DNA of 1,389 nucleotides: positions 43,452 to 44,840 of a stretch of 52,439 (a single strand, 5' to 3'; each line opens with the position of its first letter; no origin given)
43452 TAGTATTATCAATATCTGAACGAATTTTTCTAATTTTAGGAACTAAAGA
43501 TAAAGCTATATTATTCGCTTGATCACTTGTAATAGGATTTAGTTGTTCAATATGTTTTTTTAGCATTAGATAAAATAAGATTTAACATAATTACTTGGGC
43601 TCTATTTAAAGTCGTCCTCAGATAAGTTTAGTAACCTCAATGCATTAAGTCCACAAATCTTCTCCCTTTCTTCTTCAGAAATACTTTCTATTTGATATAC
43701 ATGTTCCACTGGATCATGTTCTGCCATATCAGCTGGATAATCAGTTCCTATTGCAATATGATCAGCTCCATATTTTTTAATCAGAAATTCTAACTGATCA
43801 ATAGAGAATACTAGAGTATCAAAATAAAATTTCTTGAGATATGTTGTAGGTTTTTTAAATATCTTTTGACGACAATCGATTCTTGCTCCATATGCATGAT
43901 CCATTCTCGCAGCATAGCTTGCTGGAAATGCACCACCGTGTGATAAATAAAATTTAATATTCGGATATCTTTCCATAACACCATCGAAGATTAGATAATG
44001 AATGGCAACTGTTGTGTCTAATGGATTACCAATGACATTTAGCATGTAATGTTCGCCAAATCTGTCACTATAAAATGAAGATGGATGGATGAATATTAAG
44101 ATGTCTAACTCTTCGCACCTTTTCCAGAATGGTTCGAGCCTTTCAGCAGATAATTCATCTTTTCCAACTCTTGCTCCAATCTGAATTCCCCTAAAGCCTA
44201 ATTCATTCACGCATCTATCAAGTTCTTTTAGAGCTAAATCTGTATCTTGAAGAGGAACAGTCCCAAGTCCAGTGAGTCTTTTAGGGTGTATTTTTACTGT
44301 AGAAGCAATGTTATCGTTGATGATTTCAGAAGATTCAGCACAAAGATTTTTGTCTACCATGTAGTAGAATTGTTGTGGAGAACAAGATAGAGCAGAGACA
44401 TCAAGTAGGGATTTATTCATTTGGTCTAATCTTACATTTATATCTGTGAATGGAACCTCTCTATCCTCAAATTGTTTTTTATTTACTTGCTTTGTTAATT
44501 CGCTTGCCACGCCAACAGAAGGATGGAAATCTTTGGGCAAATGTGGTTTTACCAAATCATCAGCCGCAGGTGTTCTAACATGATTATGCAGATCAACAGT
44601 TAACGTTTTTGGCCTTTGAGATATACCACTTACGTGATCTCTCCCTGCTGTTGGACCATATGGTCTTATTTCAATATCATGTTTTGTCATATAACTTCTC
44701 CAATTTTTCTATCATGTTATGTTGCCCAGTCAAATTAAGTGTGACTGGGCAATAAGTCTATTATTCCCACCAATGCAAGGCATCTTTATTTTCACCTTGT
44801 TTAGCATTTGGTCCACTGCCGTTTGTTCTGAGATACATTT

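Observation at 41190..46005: Orphan four-gene catabolic operon: alpha/beta hydrolase, ACMSD-type amidohydrolase, ACAD-fold flavin monooxygenase, M24 hydrolase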

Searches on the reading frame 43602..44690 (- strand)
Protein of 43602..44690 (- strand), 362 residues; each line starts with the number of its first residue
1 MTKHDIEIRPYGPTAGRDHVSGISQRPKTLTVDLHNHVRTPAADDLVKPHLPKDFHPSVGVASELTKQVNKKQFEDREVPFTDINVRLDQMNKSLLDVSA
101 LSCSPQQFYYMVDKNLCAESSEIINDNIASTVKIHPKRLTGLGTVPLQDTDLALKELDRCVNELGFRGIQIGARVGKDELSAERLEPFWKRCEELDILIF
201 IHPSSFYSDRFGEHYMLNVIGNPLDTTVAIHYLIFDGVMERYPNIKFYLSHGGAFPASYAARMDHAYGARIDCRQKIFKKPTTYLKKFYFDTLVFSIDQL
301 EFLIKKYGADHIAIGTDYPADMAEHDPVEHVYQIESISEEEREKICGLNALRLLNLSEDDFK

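Call 4: search_protein_families(library=pfam, proteins=[window:43602-44690:-])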
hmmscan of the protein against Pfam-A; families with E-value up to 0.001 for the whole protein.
window:43602-44690:- (362 aa): 2 families
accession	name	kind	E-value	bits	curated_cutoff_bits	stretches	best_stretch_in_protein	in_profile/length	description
PF04909.20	Amidohydro_2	-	8.9e-39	134.4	26.4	1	33-356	2-289/289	Amidohydrolase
PF01244.27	Peptidase_M19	-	0.00024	20.8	26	1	297-354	251-317/319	Membrane dipeptidase (Peptidase family M19)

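Call 5: search_protein_families(library=ncbifam, proteins=[window:43602-44690:-])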
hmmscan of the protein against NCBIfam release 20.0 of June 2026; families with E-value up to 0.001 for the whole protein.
window:43602-44690:- (362 aa): 0 families

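Call 12: search_solved_structures(query=window:43602-44690:-, max_evalue=0.001)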
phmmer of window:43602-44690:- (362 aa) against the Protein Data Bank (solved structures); distinct sequences matched with E-value up to 0.001: 44.
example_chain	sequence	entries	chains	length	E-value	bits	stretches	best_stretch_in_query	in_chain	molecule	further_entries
2wm1_A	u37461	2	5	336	2.7e-54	187.6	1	72-361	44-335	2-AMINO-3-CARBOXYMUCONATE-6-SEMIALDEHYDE DECARBOXYLASE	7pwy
4ofc_A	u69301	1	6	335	4.1e-54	187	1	72-359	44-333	2-amino-3-carboxymuconate-6-semialdehyde decarboxylase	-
4igm_A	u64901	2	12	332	9.3e-54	185.8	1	72-356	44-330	2-amino-3-carboxymuconate-6-semialdehyde decarboxylase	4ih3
4ign_A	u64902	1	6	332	1.1e-53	185.5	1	79-356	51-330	2-amino-3-carboxymuconate-6-semialdehyde decarboxylase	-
6mgt_A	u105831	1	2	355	7.6e-39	136.7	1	31-356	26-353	2-amino-3-carboxymuconate 6-semialdehyde decarboxylase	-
6mgs_A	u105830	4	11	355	1.3e-38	135.9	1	31-356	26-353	2-amino-3-carboxymuconate 6-semialdehyde decarboxylase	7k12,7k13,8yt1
8yt2_A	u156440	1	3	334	1.4e-38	135.8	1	70-356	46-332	2-amino-3-carboxymuconate 6-semialdehyde decarboxylase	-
2hbv_A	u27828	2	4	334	2.5e-38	135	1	70-356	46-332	2-amino-3-carboxymuconate 6-semialdehyde decarboxylase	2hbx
4ifk_B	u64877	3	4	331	4e-38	134.4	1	78-356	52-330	2-amino-3-carboxymuconate 6-semialdehyde decarboxylase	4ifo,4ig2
4era_A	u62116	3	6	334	1.7e-37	132.3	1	70-356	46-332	2-amino-3-carboxymuconate 6-semialdehyde decarboxylase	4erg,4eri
4ifk_A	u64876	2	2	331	2.1e-37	132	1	71-356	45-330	2-amino-3-carboxymuconate 6-semialdehyde decarboxylase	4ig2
4ifr_A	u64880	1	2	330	2.2e-37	131.9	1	71-356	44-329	2-amino-3-carboxymuconate 6-semialdehyde decarboxylase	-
4epk_A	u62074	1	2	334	5.2e-37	130.7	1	70-356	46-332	2-amino-3-carboxymuconate 6-semialdehyde decarboxylase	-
3nur_A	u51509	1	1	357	7.9e-27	97.2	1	87-359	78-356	Amidohydrolase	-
3s4t_A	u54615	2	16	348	6e-24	87.7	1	81-357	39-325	Amidohydrolase 2 | Gamma-resorcylate decarboxylase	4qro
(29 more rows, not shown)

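Call 48: search_solved_structures(query=window:43602-44690:-, max_evalue=1e-37, show_alignments=5)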
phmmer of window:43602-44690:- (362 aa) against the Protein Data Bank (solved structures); distinct sequences matched with E-value up to 1e-37: 9.
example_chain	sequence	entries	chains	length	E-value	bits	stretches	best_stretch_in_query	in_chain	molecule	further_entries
2wm1_A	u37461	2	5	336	2.7e-54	187.6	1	72-361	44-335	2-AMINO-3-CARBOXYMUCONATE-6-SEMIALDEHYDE DECARBOXYLASE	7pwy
4ofc_A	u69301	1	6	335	4.1e-54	187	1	72-359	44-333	2-amino-3-carboxymuconate-6-semialdehyde decarboxylase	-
4igm_A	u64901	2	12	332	9.3e-54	185.8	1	72-356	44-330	2-amino-3-carboxymuconate-6-semialdehyde decarboxylase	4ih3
4ign_A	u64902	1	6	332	1.1e-53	185.5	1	79-356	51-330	2-amino-3-carboxymuconate-6-semialdehyde decarboxylase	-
6mgt_A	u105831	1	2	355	7.6e-39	136.7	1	31-356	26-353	2-amino-3-carboxymuconate 6-semialdehyde decarboxylase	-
6mgs_A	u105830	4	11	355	1.3e-38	135.9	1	31-356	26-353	2-amino-3-carboxymuconate 6-semialdehyde decarboxylase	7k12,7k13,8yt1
8yt2_A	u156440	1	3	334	1.4e-38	135.8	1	70-356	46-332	2-amino-3-carboxymuconate 6-semialdehyde decarboxylase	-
2hbv_A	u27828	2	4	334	2.5e-38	135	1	70-356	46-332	2-amino-3-carboxymuconate 6-semialdehyde decarboxylase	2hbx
4ifk_B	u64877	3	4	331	4e-38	134.4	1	78-356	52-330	2-amino-3-carboxymuconate 6-semialdehyde decarboxylase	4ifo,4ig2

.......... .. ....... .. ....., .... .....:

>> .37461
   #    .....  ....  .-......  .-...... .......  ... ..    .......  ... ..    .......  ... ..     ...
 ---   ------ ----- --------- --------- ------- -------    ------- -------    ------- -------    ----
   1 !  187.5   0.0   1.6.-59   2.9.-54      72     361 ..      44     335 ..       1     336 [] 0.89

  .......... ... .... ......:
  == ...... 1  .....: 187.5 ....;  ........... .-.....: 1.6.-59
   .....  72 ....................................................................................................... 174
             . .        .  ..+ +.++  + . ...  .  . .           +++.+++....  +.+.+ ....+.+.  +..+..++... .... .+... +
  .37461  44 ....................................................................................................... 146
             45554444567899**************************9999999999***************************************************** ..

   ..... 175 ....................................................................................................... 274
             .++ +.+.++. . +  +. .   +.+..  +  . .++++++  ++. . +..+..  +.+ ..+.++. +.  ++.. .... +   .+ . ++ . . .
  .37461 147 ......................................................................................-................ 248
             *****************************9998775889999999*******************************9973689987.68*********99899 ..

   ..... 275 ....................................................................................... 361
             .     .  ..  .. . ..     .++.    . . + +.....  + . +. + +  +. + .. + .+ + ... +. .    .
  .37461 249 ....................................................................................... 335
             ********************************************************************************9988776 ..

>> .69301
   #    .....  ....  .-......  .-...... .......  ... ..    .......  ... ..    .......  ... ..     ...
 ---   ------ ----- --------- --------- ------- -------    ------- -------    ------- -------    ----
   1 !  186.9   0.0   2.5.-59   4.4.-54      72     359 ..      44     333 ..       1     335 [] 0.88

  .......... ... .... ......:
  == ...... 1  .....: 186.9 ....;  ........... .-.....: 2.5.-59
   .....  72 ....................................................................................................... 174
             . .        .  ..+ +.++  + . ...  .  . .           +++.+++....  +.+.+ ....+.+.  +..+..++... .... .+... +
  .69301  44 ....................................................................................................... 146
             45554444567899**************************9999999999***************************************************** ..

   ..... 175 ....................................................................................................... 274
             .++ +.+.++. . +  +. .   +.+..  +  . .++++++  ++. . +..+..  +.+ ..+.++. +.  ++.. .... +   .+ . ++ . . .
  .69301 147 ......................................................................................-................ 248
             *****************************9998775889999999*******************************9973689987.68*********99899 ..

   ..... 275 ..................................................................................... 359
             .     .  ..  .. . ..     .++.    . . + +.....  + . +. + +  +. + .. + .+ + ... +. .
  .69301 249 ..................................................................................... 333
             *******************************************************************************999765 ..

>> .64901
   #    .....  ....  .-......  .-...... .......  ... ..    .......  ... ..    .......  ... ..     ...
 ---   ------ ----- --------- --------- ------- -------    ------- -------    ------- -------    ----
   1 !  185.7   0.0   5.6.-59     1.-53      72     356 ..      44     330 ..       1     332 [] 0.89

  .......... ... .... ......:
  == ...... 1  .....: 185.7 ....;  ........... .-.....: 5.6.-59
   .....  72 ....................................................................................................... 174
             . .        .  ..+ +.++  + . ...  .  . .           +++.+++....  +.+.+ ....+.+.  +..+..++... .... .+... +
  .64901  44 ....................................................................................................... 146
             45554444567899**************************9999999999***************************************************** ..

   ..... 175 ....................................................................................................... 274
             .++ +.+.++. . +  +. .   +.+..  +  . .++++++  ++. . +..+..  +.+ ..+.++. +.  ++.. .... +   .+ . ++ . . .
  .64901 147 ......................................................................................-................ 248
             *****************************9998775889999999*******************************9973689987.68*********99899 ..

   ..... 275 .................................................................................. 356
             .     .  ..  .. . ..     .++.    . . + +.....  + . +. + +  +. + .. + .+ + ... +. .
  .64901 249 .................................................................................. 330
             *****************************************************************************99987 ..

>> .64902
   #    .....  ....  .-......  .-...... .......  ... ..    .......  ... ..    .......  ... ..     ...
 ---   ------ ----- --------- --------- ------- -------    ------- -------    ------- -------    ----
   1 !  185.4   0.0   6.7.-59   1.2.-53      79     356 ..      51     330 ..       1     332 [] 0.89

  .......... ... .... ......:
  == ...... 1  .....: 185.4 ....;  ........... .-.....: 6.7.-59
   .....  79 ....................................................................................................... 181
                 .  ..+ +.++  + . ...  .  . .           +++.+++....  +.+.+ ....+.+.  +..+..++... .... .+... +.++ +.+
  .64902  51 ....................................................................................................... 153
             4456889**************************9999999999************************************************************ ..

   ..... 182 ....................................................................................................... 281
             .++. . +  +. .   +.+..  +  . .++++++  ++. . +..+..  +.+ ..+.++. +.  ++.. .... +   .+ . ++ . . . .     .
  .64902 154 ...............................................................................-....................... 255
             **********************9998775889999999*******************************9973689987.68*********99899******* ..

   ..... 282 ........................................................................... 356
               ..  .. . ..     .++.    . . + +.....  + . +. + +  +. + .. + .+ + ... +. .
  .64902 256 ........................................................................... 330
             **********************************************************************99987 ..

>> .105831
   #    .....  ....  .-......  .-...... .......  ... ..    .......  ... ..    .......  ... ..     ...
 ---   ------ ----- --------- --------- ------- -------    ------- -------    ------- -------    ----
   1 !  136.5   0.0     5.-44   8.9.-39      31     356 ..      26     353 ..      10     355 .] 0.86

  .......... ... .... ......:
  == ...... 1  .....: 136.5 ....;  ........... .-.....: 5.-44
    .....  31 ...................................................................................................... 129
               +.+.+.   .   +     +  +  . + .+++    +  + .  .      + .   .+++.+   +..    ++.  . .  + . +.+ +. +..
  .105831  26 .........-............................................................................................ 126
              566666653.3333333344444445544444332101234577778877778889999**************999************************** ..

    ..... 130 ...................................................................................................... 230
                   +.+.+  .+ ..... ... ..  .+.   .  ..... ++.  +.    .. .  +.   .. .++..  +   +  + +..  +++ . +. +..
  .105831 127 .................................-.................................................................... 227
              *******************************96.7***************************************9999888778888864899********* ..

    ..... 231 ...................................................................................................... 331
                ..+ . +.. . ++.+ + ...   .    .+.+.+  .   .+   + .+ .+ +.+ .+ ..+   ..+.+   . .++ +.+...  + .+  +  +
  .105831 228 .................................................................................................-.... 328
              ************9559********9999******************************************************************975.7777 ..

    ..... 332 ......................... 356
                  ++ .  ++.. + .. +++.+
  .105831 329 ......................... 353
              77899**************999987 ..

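Call 71: find_homologous_proteins(query=window:43602-44690:-, max_evalue=1e-40)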
Query window:43602-44690:- (362 aa): 2329 proteins with E <= 1e-40 among 3961 candidates; the best 120 are listed.
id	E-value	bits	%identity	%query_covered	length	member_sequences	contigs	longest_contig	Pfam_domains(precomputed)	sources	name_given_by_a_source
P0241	1.1e-221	753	89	100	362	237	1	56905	PF04909.21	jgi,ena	-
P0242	3.6e-219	745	87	100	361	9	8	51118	PF04909.21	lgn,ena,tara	tara:strand:- start:1602 stop:2687 length:1086 start_codon:yes stop_codon:yes gene_type:complete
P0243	8.4e-219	744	88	100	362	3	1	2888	PF04909.21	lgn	-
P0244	1.2e-215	733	86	100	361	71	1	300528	PF04909.21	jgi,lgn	jgi:aminocarboxymuconate-semialdehyde decarboxylase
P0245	1.7e-203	693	81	100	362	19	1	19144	PF04909.21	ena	-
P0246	6.4e-192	655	78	100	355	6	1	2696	PF04909.21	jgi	jgi:aminocarboxymuconate-semialdehyde decarboxylase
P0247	2.0e-178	611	73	100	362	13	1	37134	PF04909.21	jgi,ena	-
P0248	5.9e-177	606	71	100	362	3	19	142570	PF04909.21,PF01244.28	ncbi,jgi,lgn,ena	jgi:aminocarboxymuconate-semialdehyde decarboxylase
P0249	4.8e-176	603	71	100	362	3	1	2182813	PF04909.21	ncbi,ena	-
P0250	1.4e-174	598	70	100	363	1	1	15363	PF04909.21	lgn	-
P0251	6.1e-174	596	72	98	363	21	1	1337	PF04909.21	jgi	jgi:aminocarboxymuconate-semialdehyde decarboxylase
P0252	1.9e-173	594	71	98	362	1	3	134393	PF04909.21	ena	-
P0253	4.4e-170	583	69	100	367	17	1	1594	PF04909.21,PF01244.28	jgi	jgi:aminocarboxymuconate-semialdehyde decarboxylase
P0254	1.1e-169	582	69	98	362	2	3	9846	PF04909.21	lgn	-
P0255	3.8e-169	580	69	98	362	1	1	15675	PF04909.21,PF01244.28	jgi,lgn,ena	-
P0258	9.5e-168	576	68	99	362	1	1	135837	PF04909.21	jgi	jgi:aminocarboxymuconate-semialdehyde decarboxylase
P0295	1.5e-148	512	60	99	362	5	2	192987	PF04909.21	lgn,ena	-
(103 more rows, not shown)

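Call 72: find_encoding_contigs(protein=P0248, flank=8000, max_places=2)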
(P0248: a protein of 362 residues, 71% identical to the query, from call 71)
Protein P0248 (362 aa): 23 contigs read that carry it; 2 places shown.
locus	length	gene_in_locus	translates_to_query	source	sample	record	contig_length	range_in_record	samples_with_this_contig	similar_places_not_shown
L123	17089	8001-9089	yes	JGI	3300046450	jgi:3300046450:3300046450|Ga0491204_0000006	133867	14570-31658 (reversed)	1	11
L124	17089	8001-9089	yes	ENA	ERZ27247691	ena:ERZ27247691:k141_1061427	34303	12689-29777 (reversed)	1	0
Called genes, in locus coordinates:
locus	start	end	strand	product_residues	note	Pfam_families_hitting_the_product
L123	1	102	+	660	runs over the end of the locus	PF01807:Zn_ribbon_DnaG, PF08275:DNAG_N, PF01751:Toprim, PF13155:Toprim_2, PF13362:Toprim_3 (weak), PF13662:Toprim_4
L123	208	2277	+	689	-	-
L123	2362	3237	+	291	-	PF02129:Peptidase_S15, PF00561:Abhydrolase_1 (weak), PF12146:Hydrolase_4, PF12697:Abhydrolase_6 (weak), PF00326:Peptidase_S9 (faint)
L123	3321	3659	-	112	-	PF07045:DUF1330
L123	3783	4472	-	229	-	PF04402:SIMPL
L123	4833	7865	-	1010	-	PF01565:FAD_binding_4, PF02913:FAD-oxidase_C, PF13183:Fer4_8, PF13534:Fer4_17 (weak)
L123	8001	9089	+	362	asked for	PF04909:Amidohydro_2, PF01244:Peptidase_M19 (weak)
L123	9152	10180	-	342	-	PF02558:ApbA, PF08546:ApbA_C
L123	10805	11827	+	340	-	PF02558:ApbA, PF03721:UDPG_MGDP_dh_N (weak), PF08546:ApbA_C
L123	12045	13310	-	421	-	PF00994:MoCF_biosynth, PF18146:CinA_KH, PF02464:CinA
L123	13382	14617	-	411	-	PF07690:MFS_1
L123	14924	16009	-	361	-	PF00005:ABC_tran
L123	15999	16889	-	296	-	PF00528:BPD_transp_1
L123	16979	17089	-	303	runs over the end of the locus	PF04069:OpuAC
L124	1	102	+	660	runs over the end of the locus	PF01807:Zn_ribbon_DnaG, PF08275:DNAG_N, PF01751:Toprim, PF13155:Toprim_2, PF13362:Toprim_3 (weak), PF13662:Toprim_4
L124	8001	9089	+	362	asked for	PF04909:Amidohydro_2, PF01244:Peptidase_M19 (weak)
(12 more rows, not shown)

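Call 73: find_encoding_contigs(protein=P0258, flank=8000, max_places=1)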
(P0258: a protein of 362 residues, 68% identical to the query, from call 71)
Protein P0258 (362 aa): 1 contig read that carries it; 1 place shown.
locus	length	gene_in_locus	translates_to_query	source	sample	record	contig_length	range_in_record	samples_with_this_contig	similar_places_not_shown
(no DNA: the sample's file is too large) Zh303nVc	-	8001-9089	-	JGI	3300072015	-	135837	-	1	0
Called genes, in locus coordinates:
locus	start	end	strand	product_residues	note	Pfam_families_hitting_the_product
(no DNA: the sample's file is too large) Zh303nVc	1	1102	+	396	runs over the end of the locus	PF02771:Acyl-CoA_dh_N, PF02770:Acyl-CoA_dh_M, PF00441:Acyl-CoA_dh_1, PF08028:Acyl-CoA_dh_2 (weak)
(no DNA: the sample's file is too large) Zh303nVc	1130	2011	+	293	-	PF04909:Amidohydro_2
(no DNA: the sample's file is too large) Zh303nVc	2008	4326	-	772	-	PF01315:Ald_Xan_dh_C, PF02738:MoCoBD_1, PF20256:MoCoBD_2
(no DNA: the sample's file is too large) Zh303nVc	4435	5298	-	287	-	PF05552:MS_channel_1st_1 (weak), PF21088:MS_channel_1st, PF00924:MS_channel_2nd, PF21082:MS_channel_3rd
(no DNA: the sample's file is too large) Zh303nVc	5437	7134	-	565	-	PF02776:TPP_enzyme_N, PF00205:TPP_enzyme_M, PF02775:TPP_enzyme_C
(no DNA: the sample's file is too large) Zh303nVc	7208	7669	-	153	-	PF01047:MarR, PF12802:MarR_2, PF13463:HTH_27 (faint)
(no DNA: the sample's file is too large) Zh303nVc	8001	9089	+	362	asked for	PF04909:Amidohydro_2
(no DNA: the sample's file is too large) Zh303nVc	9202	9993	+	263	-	PF03328:HpcH_HpaI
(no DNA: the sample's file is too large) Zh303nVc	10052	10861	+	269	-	-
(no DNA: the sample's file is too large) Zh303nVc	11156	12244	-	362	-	PF01408:GFO_IDH_MocA, PF22725:GFO_IDH_MocA_C3, PF02894:GFO_IDH_MocA_C (weak)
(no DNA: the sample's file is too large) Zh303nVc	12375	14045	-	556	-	PF02776:TPP_enzyme_N, PF00205:TPP_enzyme_M, PF02775:TPP_enzyme_C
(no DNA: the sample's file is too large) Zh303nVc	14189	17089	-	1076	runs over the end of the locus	PF00873:ACR_tran, PF02355:SecD_SecF_C (faint)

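Call 74: find_encoding_contigs(protein=P0295, flank=8000, max_places=1)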
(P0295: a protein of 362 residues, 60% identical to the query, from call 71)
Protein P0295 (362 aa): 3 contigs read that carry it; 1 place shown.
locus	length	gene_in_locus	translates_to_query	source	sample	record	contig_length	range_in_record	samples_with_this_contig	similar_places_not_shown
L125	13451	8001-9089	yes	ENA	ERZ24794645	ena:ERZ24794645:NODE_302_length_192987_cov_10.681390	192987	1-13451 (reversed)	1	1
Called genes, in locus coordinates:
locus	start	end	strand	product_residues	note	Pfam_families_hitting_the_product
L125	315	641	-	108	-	PF13442:Cytochrome_CBB3 (weak), PF00034:Cytochrom_C (weak)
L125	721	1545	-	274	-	PF00582:Usp (weak)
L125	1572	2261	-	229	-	PF00027:cNMP_binding, PF13545:HTH_Crp_2, PF00325:Crp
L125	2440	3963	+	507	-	PF13493:DUF4118, PF00989:PAS, PF13188:PAS_8 (faint), PF08448:PAS_4, PF13426:PAS_9, PF00512:HisKA, PF02518:HATPase_c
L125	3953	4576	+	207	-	PF00072:Response_reg, PF08281:Sigma70_r4_2 (faint), PF00196:GerE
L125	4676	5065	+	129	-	PF00072:Response_reg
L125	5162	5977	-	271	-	-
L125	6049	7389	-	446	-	PF01321:Creatinase_N (weak), PF00557:Peptidase_M24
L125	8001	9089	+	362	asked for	PF04909:Amidohydro_2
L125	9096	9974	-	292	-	PF13714:PEP_mutase, PF00463:ICL (weak)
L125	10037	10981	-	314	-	PF13714:PEP_mutase, PF00463:ICL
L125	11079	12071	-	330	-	PF01408:GFO_IDH_MocA, PF02894:GFO_IDH_MocA_C, PF22725:GFO_IDH_MocA_C3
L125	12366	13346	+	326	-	PF01408:GFO_IDH_MocA, PF22725:GFO_IDH_MocA_C3, PF02894:GFO_IDH_MocA_C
